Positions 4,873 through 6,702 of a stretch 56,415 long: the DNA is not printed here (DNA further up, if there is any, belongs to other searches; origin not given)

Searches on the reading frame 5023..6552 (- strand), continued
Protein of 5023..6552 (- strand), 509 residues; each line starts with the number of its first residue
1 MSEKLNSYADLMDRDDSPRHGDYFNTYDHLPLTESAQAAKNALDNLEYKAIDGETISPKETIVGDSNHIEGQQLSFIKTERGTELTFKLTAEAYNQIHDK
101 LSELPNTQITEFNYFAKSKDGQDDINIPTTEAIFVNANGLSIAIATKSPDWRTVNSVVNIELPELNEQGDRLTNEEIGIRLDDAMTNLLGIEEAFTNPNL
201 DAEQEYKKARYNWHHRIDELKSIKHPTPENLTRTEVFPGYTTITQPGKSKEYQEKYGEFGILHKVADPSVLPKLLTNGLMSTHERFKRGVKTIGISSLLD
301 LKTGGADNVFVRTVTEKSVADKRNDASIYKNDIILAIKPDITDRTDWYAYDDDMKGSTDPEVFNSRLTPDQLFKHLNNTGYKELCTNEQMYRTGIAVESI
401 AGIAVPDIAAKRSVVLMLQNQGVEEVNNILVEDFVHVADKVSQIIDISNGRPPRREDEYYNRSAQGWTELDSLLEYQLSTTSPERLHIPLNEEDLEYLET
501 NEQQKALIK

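Call 37: find_related_loci(query=A2, collection=genome_contigs, flank=8000)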
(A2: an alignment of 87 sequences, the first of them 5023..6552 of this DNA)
Query A2 (509 aa) in genome_contigs; peptide patterns used: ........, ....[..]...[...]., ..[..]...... (x = any residue, [..] = any of these).
131 stretches matched a pattern; 77 encode a relative of the query (tblastn E <= 1e-3); 75 distinct loci.
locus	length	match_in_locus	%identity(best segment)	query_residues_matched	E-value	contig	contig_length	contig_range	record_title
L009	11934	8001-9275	50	28-454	1e-137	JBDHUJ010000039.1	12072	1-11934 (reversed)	MAG: Candidatus Saccharimonadales bacterium isolate AS-MICRO-OLR.32 NODE_23125_length_12072_cov_8.337629, whole genome s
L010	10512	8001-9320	49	28-472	1e-135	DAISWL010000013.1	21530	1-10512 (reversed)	MAG TPA_asm: Candidatus Saccharibacteria bacterium isolate CTOTU2435 NODE_1060_length_21530_cov_11.115250, whole genome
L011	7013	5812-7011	35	56-461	3e-70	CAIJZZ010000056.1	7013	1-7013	uncultured bacterium isolate AlinenLipids_bin-6792 genome assembly, contig: bin-6792:56/78, whole genome shotgun sequenc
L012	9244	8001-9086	37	56-408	1e-65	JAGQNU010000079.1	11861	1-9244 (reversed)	MAG: Candidatus Saccharibacteria bacterium isolate HKST-UBA76 2008_232887, whole genome shotgun sequence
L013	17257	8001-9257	33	18-438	2e-62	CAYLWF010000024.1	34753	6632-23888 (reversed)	MAG TPA_asm: uncultured Candidatus Saccharibacteria bacterium isolate SRP135725_co2_488 genome assembly, contig: k141_61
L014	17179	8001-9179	35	53-435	1e-60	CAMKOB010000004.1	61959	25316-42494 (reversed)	MAG: uncultured Candidatus Saccharibacteria bacterium isolate SRR12081302_bin.4_metaWRAP_v1.3_MAG genome assembly, conti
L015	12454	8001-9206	34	54-454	1e-57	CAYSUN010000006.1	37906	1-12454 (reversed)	MAG TPA_asm: uncultured Gammaproteobacteria bacterium isolate SRP178699_co2_536 genome assembly, contig: NODE_421_length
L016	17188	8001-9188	33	56-448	1e-57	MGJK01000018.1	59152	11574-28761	MAG: Candidatus Yanofskybacteria bacterium RIFCSPHIGHO2_01_FULL_44_24 rifcsphigho2_01_scaffold_686, whole genome shotgun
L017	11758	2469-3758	33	53-483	3e-57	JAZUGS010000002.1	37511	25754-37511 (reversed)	MAG: Candidatus Nanosyncoccus sp. isolate T1900045283_TH20190053.MAGScoT_cleanbin_000043 SGB_5964_k141_1408464, whole ge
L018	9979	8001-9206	35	53-435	2e-56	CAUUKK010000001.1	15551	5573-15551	MAG TPA_asm: uncultured Candidatus Saccharibacteria bacterium isolate ERR10228829_bin.8_MetaWRAP_v1.3_MAG genome assembl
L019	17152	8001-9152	34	43-435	2e-54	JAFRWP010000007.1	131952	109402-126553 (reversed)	Candidatus Saccharibacteria bacterium isolate RGIG2864 Goat_Omasum.Co__c812919, whole genome shotgun sequence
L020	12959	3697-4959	33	40-451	3e-54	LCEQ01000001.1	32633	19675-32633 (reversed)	MAG: Candidatus Azambacteria bacterium GW2011_GWA2_42_9 UV48_C0001, whole genome shotgun sequence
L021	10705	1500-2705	33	53-435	6e-54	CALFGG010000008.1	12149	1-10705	MAG TPA_asm: uncultured Candidatus Saccharibacteria bacterium isolate ERR589708_bin.3_CONCOCT_v1.1_MAG genome assembly,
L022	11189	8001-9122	32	56-437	4e-54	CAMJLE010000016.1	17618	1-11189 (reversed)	MAG: uncultured Candidatus Saccharibacteria bacterium isolate SRR12081297_bin.80_metaWRAP_v1.3_MAG genome assembly, cont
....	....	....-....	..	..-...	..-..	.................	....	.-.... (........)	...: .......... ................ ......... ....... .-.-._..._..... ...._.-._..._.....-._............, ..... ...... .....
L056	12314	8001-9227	29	41-435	2e-39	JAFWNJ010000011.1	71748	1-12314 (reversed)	Candidatus Saccharibacteria bacterium isolate RGIG5897 Sheep_Jejunum-5__c608, whole genome shotgun sequence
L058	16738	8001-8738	35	190-435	1e-36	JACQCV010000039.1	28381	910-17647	MAG: Candidatus Vogelbacteria bacterium isolate NC_groundwater_977_Pr1_S-0.2um_41_15 Montesol18-Sp2_coassembly_scaffold_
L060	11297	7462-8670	30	53-435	1e-38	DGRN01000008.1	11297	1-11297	MAG TPA_asm: Candidatus Saccharibacteria bacterium UBA4387 UBA4387_contig_363826, whole genome shotgun sequence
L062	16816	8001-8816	31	189-441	8e-32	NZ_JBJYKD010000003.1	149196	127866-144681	Thermoanaerobacterium sp. DL9XJH110 NODE_3_length_149196_cov_223.088278, whole genome shotgun sequence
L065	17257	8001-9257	26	65-453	5e-30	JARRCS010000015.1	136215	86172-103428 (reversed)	MAG: Halanaerobiales bacterium isolate DJKA113_NP-J24_bin.46 scaffold_98, whole genome shotgun sequence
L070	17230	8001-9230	25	60-438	3e-23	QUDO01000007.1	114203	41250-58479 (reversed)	Ruminococcus sp. AF41-9 AF41-9.Scaf7, whole genome shotgun sequence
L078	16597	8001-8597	24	226-435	2e-8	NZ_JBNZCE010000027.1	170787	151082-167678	Actinoplanes sp. G11-F43 G11-F43scaffold27, whole genome shotgun sequence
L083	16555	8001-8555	25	247-438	7e-4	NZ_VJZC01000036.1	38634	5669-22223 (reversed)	Streptomyces spongiae strain NBRC 106415 NODE_35_length_38634_cov_53.453, whole genome shotgun sequence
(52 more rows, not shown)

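Call 43: search_protein_families(library=pfam, proteins=[L062:5430-8819:+, L070:5817-9242:+, L065:5811-9197:+, L078:6438-8603:+, L083:6321-8561:+, L015:7056-10103:+, L060:6835-10302:+, L018:6654-9782:+], max_evalue=0.1)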
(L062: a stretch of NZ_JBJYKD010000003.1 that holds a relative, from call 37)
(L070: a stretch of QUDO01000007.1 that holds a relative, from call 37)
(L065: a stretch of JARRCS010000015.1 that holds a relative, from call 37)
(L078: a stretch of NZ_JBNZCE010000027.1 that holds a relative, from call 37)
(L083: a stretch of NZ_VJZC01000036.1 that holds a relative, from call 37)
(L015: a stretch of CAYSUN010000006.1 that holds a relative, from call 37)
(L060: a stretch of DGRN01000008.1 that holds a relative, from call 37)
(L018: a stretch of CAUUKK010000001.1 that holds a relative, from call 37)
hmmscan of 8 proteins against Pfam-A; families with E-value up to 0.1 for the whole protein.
L062:5430-8819:+ (1129 aa): 2 families
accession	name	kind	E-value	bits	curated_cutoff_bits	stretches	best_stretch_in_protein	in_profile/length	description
PF07498.18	Rho_N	-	2.3e-05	24.7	24.9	1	640-673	1-34/43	Rho termination factor, N-terminal domain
PF04233.19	Phage_Mu_F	-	8e-05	23.8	29.6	1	175-321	3-111/112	Phage Mu protein F like protein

L070:5817-9242:+ (1141 aa): 4 families
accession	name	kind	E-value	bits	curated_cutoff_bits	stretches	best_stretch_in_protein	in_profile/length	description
PF04233.19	Phage_Mu_F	-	5.4e-13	50.1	29.6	1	141-307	3-111/112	Phage Mu protein F like protein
PF07498.18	Rho_N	-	0.00021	21.6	24.9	1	631-662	2-33/43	Rho termination factor, N-terminal domain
PF23906.1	DUF7248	-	0.023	15.1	27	1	236-255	36-55/58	Family of unknown function (DUF7248)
PF00454.33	PI3_PI4_kinase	-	0.1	13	27.1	0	452-496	132-173/241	Phosphatidylinositol 3- and 4-kinase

L065:5811-9197:+ (1128 aa): 2 families
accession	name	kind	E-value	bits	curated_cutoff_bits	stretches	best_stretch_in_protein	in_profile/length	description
PF04233.19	Phage_Mu_F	-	1.5e-08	35.8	29.6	1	183-321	10-111/112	Phage Mu protein F like protein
PF07498.18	Rho_N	-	0.00027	21.3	24.9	1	638-671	1-34/43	Rho termination factor, N-terminal domain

L078:6438-8603:+ (721 aa): 0 families

L083:6321-8561:+ (746 aa): 0 families

L015:7056-10103:+ (1015 aa): 0 families

L060:6835-10302:+ (1155 aa): 0 families

L018:6654-9782:+ (1042 aa): 0 families

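Call 45: search_dna_similar(query=L062:5430-8819:+, collection=phages, mode=protein, max_rows=25)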
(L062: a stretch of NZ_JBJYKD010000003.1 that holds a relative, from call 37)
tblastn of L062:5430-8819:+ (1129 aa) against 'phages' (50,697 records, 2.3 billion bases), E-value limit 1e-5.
Records with a match: 17; places in all: 17; records where one place covers at least 80% of the query: 0.
Best place of each record, by identity: <60% 17.
By first word of the organism name: Mycobacterium 12; Rhizobium 4; Aeromonas 1.
By host as written in the record: Mycobacterium smegmatis mc#155 5; Mycobacterium smegmatis mc2 155 2; Rhizobium leguminosarum biovar viciae 3841 2; Mycobacteroides abscessus subsp. bolletii strain 875 1; Mycobacteroides abscessus subsp. abscessus strain 1009 1; Mycobacteroides abscessus subsp. abscessus strain 280 1; Mycobacteroides abscessus subsp. abscessus strain 712 1; Mycobacterium chelonae strain ATCC 35752 1; and 3 more.
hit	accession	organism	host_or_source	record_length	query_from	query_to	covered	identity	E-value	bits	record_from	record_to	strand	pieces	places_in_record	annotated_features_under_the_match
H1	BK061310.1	Mycobacterium phage prophiFVLQ01-1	Mycobacteroides abscessus subsp. ...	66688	361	607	22%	30.8%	4e-26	123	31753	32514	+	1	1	56: minor capsid protein and ADP-ribosyltransferase fusion protein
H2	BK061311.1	Mycobacterium phage prophiFSIL01-1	Mycobacteroides abscessus subsp. ...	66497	361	607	22%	29.2%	1e-25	121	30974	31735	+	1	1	53: Minor capsid and ADP-ribosyltransferase domain fusion protein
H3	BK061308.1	Mycobacterium phage prophiFSAT01-1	Mycobacteroides abscessus subsp. ...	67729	361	607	22%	29.0%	1e-25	121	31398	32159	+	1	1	53: minor capsid and ADP-ribosyltransferase domain fusion protein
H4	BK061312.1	Mycobacterium phage prophiFSQJ01-1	Mycobacteroides abscessus subsp. ...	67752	361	600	21%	29.2%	2e-25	120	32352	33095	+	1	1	54: minor capsid and ADP-ribosyltransferase domain fusion protein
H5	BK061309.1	Mycobacterium phage McProf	Mycobacterium chelonae strain ATCC 35752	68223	361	607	22%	28.2%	4e-24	116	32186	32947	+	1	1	54: minor capsid and ADP-ribosyltransferase domain fusion protein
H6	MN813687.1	Mycobacterium phage Onyinye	Mycobacterium smegmatis mc2 155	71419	361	597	21%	27.5%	1e-14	86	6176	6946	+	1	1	16: ADP-ribosyltransferase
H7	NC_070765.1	Mycobacterium phage Onyinye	Mycobacterium smegmatis mc2 155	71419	361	597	21%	27.5%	1e-14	86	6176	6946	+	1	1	16: ADP-ribosyltransferase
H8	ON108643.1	Mycobacterium phage Leopard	Mycobacterium smegmatis mc#155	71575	361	597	21%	27.5%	1e-14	86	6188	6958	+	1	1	15: ADP-ribosyltransferase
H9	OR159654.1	Mycobacterium phage Aikoy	Mycobacterium smegmatis mc#155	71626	361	597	21%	27.5%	1e-14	86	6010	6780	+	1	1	15: ADP-ribosyltransferase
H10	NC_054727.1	Mycobacterium phage Phrappuccino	Mycobacterium smegmatis mc#155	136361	361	591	20%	27.8%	5e-15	87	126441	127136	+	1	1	195: hypothetical protein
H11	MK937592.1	Mycobacterium phage Phrappuccino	Mycobacterium smegmatis mc#155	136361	361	591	20%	27.8%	5e-15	87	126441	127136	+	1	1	195: hypothetical protein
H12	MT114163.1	Mycobacterium phage Settecandela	Mycobacterium smegmatis mc#155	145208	361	591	20%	27.8%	5e-15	87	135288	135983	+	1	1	220: hypothetical protein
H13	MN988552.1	Rhizobium phage RHph_I4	Rhizobium phaseoli N771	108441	110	323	19%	24.0%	5e-7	60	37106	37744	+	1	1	head morphogenesis protein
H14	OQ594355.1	Aeromonas phage HJ05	Aeromonas hydrophila AH10 (CCTCC ...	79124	155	320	15%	25.3%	1e-10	72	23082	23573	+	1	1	hypothetical protein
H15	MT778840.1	Rhizobium phage P11VFA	-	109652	211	323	10%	28.7%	5e-7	61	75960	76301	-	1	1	hypothetical protein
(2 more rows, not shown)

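Call 50: fold_search(model_id=the predicted structure, library=viral)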
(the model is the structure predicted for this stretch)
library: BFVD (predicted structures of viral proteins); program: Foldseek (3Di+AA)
matches with E <= 10: 756; with E <= 0.001: 10
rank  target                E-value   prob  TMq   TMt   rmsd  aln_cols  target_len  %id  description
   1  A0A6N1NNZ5            5.1e-05  1.00  0.26  0.68   3.9       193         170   17  Uncharacterized protein [Tupanvirus soda lake]
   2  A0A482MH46            7.1e-05  0.94  0.21  0.17  29.9       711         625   11  DUF3626 domain-containing protein [Nodularia phage vB_NspS-kac65v161]
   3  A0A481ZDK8            1.2e-04  1.00  0.27  0.50  16.3       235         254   16  Uncharacterized protein [Pithovirus LCPAC406]
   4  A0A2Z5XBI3            1.4e-04  1.00  0.22  0.33   9.8       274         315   14  (no name in the UniProt tables at hand)
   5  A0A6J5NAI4            3.3e-04  0.99  0.24  0.29  14.3       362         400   13  Uncharacterized protein [uncultured Caudovirales phage]
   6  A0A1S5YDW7            3.3e-04  0.99  0.24  0.33  24.4       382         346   12  ORF32 [Betabaculovirus altermyunipunctae]
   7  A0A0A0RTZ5            3.5e-04  1.00  0.22  0.40  10.5       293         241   15  Uncharacterized protein [Mycobacterium phage Larenn]
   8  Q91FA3                5.4e-04  1.00  0.25  0.57   5.9       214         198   16  Uncharacterized protein 422L [Invertebrate iridescent virus 6]
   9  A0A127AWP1            7.5e-04  0.99  0.23  0.16  16.4       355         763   12  Uncharacterized protein [Bacillus phage SP-15]
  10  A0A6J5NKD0            7.5e-04  0.75  0.22  0.12  24.7       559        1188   12  Uncharacterized protein [uncultured Caudovirales phage]
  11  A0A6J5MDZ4            8.8e-03  0.91  0.21  0.11  10.7       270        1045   11  NAT_SF domain containing protein [uncultured Caudovirales phage]
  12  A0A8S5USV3            9.8e-03  0.23  0.11  0.18  21.0       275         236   12  Uncharacterized protein [Myoviridae sp. ctijX18]
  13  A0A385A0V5            1.3e-02  0.35  0.11  0.19  17.9       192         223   10  (no name in the UniProt tables at hand)
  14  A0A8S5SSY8            2.2e-02  0.92  0.21  0.19   8.3       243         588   12  Minor capsid protein [Siphoviridae sp. ctv838]
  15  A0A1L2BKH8            2.6e-02  0.16  0.10  0.13  19.9       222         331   13  (no name in the UniProt tables at hand)
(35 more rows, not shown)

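Call 59: search_protein_families(library=pfam, proteins=[L062:2366-3859:+, L062:3860-5449:+, L062:10194-11042:+, L062:11064-11993:+, L070:2389-3888:+, L070:4354-5817:+, L083:3604-6324:+, L078:3978-6431:+, L056:9263-10267:+, L058:9257-10120:+], max_evalue=0.001)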
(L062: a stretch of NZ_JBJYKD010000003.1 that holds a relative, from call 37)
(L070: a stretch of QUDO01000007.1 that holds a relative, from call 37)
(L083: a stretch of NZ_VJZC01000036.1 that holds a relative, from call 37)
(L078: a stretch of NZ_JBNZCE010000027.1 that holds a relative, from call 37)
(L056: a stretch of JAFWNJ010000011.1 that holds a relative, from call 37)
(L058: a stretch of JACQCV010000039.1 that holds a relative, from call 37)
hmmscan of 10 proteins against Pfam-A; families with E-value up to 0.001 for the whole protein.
L062:2366-3859:+ (497 aa): 0 families

L062:3860-5449:+ (529 aa): 1 family
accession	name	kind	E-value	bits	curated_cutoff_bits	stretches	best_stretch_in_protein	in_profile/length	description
PF04860.17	Phage_portal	-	9.6e-25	87.9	39.1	1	101-462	28-320/321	Phage portal protein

L062:10194-11042:+ (282 aa): 0 families

L062:11064-11993:+ (309 aa): 0 families

L070:2389-3888:+ (499 aa): 1 family
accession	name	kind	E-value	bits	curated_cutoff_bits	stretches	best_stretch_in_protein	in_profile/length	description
PF17289.8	Terminase_6C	-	3.4e-07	30.8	22.6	1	329-472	2-153/155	Terminase RNaseH-like domain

L070:4354-5817:+ (487 aa): 2 families
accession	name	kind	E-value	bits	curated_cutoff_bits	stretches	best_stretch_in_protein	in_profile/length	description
PF06074.18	Portal_Mu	-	6.5e-40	137.9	23.9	1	44-414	2-331/336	Portal protein of Mu bacteriophage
PF21919.2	P23-45_portal_barrel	-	5.2e-09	35.6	27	1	31-393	44-390/448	Phage P23-45 portal protein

L083:3604-6324:+ (906 aa): 0 families

L078:3978-6431:+ (817 aa): 0 families

L056:9263-10267:+ (334 aa): 0 families

L058:9257-10120:+ (287 aa): 1 family
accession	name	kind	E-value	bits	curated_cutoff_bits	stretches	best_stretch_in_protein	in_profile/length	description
PF02272.25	DHHA1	-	6.3e-09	36.7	25.9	1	230-281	28-87/102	DHHA1 domain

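Call 71: search_solved_structures(query=L008:8373-9404:-, max_evalue=0.001)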
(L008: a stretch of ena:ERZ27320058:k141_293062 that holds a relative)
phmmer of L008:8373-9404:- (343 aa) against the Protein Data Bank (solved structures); distinct sequences matched with E-value up to 0.001: 18.
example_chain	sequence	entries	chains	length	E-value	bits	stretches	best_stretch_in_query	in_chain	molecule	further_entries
8za7_A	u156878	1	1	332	1.6e-69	237.8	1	9-316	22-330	Lmo0067 protein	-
6dre_A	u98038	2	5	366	1.6e-44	155.6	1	13-312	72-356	ADP-ribosyl-(Dinitrogen reductase) hydrolase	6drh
2cwc_A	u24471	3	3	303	1e-38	136.5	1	15-301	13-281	ADP-ribosylglycohydrolase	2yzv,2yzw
2woc_A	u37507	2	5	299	4.8e-33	117.8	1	15-300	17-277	ADP-RIBOSYL-[DINITROGEN REDUCTASE] GLYCOHYDROLASE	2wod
2woe_A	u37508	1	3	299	2.1e-32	115.7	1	15-300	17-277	ADP-RIBOSYL-[DINITROGEN REDUCTASE] GLYCOHYDROLASE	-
3g9d_A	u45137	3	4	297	1.5e-26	96.5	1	12-311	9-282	Dinitrogenase reductase activating glucohydrolase | Dinitrogenase reductase activacting glicohydrolase | ADP-ribosyl-(Dinitrogen reductase) hydrolase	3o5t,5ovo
1t5j_A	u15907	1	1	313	3.7e-25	91.9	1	12-313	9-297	Hypothetical protein MJ1187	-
6g1p_A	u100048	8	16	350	4e-17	65.5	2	12-203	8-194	ADP-ribosylhydrolase like 2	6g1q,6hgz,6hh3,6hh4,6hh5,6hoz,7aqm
2g4k_A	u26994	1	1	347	5.9e-13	51.8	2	257-299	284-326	ADP-ribosylhydrolase 3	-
2foz_A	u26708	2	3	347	6e-13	51.7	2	257-299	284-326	ADP-ribosylhydrolase like 2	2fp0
5zqy_A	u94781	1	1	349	6.1e-13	51.7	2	257-299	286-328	Poly(ADP-ribose) glycohydrolase ARH3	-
9rfd_A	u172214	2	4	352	6.2e-13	51.7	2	257-299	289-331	ADP-ribosylhydrolase ARH3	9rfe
2qty_A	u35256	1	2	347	6.4e-13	51.6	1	255-299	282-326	Poly(ADP-ribose) glycohydrolase ARH3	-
7akr_AAA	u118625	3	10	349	6.8e-13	51.6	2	257-299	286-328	ADP-ribose glycohydrolase ARH3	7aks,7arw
6d36_C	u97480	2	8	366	7.2e-13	51.5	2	257-299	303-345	Poly(ADP-ribose) glycohydrolase ARH3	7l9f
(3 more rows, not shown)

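Call 72: search_protein_families(library=ncbifam, proteins=[L008:8373-9404:-, L003:4955-5911:-, L007:8968-10050:+, L015:10605-11627:+], max_evalue=0.001)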
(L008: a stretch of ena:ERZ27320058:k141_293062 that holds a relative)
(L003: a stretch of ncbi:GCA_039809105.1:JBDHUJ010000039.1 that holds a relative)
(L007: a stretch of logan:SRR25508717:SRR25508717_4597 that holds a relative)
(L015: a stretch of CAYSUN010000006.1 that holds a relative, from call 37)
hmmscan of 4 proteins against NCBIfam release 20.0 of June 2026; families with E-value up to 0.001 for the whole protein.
L008:8373-9404:- (343 aa): 2 families
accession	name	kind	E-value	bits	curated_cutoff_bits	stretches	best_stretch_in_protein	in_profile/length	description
NF041672.1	ADPriboarghdlase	equivalog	3.1e-59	200.6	490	1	8-313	65-355/361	ADP-ribosylarginine hydrolase Tri1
TIGR02662.1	dinitro_DRAG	equivalog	3.9e-47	160.8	337.05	1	14-302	6-269/287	ADP-ribosyl-[dinitrogen reductase] hydrolase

L003:4955-5911:- (318 aa): 2 families
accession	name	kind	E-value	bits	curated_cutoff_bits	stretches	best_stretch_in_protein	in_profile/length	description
NF041672.1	ADPriboarghdlase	equivalog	4.7e-94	315.1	490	1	4-303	61-355/361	ADP-ribosylarginine hydrolase Tri1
TIGR02662.1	dinitro_DRAG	equivalog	3.5e-45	154.4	337.05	1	11-293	3-270/287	ADP-ribosyl-[dinitrogen reductase] hydrolase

L007:8968-10050:+ (360 aa): 2 families
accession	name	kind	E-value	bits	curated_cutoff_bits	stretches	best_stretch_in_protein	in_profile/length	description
TIGR02662.1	dinitro_DRAG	equivalog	2.8e-23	82.6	337.05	1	32-225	3-189/287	ADP-ribosyl-[dinitrogen reductase] hydrolase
NF041672.1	ADPriboarghdlase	equivalog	2.7e-13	49.4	490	1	25-218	61-250/361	ADP-ribosylarginine hydrolase Tri1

L015:10605-11627:+ (340 aa): 2 families
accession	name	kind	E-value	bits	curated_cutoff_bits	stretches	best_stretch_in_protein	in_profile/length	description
TIGR02662.1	dinitro_DRAG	equivalog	1e-18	67.6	337.05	2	3-206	1-198/287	ADP-ribosyl-[dinitrogen reductase] hydrolase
NF041672.1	ADPriboarghdlase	equivalog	5.4e-10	38.6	490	1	4-193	67-250/361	ADP-ribosylarginine hydrolase Tri1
